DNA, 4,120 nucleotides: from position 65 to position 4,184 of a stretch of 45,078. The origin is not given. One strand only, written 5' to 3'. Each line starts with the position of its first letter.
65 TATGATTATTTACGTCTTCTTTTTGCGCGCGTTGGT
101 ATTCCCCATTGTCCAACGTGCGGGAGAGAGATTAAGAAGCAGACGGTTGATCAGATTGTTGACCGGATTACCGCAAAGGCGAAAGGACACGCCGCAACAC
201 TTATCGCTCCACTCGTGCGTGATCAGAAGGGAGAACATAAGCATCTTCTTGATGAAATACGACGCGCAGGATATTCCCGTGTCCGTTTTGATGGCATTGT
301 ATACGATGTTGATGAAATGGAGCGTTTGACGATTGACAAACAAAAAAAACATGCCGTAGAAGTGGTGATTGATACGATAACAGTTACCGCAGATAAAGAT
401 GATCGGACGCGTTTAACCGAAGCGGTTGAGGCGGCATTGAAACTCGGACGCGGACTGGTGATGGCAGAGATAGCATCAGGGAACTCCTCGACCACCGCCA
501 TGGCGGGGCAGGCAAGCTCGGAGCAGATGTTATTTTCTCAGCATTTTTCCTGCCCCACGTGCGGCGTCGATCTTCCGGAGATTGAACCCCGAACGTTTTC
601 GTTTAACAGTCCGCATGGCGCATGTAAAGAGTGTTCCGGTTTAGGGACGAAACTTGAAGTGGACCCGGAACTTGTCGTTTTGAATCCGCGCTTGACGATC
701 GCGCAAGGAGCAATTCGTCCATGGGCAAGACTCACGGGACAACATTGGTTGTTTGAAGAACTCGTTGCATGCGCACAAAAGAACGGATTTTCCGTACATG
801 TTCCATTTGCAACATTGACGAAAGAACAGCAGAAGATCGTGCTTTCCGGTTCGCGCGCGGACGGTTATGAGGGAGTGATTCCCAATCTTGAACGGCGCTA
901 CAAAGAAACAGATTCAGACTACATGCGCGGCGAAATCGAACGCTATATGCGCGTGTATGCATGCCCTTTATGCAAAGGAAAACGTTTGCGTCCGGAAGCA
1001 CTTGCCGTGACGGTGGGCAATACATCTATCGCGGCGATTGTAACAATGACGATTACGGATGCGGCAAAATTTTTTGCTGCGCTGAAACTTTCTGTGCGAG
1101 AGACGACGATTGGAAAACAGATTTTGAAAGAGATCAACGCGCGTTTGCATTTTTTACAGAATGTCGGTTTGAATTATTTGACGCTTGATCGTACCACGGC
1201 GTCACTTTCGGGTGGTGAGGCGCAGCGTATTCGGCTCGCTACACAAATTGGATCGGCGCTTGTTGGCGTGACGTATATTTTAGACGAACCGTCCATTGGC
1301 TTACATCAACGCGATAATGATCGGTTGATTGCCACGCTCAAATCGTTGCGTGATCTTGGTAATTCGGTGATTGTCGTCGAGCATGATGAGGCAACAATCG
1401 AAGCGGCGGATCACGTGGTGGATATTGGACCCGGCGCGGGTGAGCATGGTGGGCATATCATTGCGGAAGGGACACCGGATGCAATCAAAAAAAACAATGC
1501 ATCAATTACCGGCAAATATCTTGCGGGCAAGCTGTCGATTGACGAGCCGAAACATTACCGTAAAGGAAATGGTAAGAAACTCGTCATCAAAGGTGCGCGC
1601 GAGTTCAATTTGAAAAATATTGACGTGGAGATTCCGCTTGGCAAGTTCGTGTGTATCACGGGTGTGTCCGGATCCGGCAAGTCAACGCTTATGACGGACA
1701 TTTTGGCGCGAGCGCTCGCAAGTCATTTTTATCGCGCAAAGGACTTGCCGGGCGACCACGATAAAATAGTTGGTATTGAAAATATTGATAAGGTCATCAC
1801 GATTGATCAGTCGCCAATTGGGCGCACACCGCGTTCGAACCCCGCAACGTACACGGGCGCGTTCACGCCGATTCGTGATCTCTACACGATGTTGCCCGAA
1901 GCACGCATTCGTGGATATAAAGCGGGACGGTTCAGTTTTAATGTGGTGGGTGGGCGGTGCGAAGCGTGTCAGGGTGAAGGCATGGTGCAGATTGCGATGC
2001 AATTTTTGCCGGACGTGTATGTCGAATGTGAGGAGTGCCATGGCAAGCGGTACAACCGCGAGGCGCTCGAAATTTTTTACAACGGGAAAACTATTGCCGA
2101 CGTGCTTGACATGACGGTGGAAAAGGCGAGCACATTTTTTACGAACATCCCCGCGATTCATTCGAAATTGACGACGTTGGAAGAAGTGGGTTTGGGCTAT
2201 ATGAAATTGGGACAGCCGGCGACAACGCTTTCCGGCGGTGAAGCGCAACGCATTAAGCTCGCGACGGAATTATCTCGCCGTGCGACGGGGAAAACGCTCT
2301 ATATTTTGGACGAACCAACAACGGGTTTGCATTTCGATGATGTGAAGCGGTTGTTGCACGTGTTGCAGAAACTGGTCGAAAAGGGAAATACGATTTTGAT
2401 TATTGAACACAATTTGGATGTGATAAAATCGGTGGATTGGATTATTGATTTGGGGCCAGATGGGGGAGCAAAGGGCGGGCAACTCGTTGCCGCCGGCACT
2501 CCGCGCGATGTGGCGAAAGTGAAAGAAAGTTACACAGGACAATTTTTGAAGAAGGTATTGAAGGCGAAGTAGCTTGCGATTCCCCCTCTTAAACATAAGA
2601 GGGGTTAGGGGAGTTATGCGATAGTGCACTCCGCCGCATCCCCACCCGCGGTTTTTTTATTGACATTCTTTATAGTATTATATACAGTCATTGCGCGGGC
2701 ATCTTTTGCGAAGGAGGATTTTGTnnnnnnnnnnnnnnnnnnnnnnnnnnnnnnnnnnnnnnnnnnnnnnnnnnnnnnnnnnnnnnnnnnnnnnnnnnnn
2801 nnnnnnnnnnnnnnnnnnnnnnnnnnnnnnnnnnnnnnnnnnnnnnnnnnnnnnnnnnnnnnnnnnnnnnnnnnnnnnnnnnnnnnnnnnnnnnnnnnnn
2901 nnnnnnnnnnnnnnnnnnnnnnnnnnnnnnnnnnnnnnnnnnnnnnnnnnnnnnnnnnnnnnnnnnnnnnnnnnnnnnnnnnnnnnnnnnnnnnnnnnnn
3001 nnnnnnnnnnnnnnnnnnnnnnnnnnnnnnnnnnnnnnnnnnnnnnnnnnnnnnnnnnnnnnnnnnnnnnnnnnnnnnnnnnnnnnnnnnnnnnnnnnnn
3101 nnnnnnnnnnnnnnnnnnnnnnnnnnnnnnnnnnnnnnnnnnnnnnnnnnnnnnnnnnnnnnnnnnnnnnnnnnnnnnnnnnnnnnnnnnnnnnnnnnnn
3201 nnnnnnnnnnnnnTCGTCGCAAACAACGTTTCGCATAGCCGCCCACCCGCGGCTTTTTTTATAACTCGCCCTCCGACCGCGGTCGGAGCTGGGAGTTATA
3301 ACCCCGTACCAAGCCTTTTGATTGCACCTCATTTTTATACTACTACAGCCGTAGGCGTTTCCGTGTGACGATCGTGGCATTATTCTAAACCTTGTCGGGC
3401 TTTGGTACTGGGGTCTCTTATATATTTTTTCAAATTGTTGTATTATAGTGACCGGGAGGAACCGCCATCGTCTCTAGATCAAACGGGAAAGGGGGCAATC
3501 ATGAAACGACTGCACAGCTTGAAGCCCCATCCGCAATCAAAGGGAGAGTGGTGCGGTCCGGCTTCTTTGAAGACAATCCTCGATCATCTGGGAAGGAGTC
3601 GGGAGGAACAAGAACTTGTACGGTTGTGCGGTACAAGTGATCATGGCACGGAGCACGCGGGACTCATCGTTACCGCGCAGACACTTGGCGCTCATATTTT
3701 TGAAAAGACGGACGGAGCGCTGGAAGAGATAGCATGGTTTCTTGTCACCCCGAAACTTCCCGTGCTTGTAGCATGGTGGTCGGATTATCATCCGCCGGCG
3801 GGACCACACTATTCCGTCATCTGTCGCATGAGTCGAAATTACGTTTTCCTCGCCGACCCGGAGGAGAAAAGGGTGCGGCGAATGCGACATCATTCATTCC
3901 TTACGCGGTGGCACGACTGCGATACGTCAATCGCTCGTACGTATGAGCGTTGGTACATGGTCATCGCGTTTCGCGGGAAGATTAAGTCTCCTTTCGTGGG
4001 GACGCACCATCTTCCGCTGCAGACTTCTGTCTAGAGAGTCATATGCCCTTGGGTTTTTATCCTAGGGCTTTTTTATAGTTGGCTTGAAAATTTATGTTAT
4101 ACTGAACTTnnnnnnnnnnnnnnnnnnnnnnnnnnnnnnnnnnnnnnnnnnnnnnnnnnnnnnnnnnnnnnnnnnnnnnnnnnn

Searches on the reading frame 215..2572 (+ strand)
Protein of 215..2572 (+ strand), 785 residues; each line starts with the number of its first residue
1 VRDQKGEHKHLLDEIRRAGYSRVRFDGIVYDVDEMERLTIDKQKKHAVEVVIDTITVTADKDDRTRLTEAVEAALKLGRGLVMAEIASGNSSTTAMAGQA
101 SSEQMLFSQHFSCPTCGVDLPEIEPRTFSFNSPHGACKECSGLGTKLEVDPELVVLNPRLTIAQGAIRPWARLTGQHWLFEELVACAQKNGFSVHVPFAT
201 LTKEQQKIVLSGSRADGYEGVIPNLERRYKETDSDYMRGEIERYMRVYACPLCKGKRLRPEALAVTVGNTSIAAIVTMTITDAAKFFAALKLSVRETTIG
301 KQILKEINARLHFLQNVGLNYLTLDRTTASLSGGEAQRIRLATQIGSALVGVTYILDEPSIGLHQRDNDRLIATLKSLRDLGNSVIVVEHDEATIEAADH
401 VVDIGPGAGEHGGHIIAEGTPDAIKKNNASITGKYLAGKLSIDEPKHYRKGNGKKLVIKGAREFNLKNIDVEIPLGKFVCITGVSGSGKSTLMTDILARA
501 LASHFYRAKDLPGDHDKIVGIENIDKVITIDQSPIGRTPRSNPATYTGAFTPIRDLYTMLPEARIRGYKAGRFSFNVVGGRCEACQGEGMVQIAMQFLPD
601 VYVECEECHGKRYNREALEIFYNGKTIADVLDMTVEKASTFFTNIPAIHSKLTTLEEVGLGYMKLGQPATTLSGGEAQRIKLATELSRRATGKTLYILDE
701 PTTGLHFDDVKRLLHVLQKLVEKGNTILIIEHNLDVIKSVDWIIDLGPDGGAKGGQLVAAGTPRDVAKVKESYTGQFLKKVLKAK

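Call 11: search_protein_families(library=pfam, proteins=[window:215-2572:+], max_evalue=0.001)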
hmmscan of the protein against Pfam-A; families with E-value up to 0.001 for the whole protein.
window:215-2572:+ (785 aa): 8 families
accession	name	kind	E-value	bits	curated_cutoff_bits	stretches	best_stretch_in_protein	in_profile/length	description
PF17755.6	UvrA_DNA-bind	-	6.5e-25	88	23.2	1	150-243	1-110/110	UvrA DNA-binding domain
PF17760.6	UvrA_inter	-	1.1e-22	80.4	23.3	1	2-86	27-107/109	UvrA interaction domain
PF00005.33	ABC_tran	-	1.6e-16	61.6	25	2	650-703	87-137/137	ABC transporter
PF02463.25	SMC_N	-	2.3e-10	40.7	40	0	651-743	135-208/220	RecF/RecN/SMC N terminal domain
PF13304.12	AAA_21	-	2.7e-08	34.7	27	1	667-729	233-295/304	AAA domain, putative AbiEii toxin, Type IV TA system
PF25199.1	nSTAND_NTPase5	-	0.00023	21.4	34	0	477-502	42-67/145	Novel STAND NTPase 5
PF13191.12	AAA_16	-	0.00041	21.3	32.6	0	476-507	24-55/167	AAA ATPase domain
PF00684.25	DnaJ_CXXCXGXG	-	0.00057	20.5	32.7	0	581-612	17-51/65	DnaJ central domain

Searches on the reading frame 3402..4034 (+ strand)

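Call 11: search_protein_families(library=pfam, proteins=[window:3402-4034:+], max_evalue=0.001)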
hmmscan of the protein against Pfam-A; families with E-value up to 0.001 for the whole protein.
window:3402-4034:+ (210 aa): 2 families
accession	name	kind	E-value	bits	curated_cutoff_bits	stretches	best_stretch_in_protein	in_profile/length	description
PF03412.21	Peptidase_C39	-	7.1e-14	52.2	22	1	44-171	6-122/133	Peptidase C39 family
PF13529.12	Peptidase_C39_2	-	0.00015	22.8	24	1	43-104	6-86/143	Peptidase_C39 like family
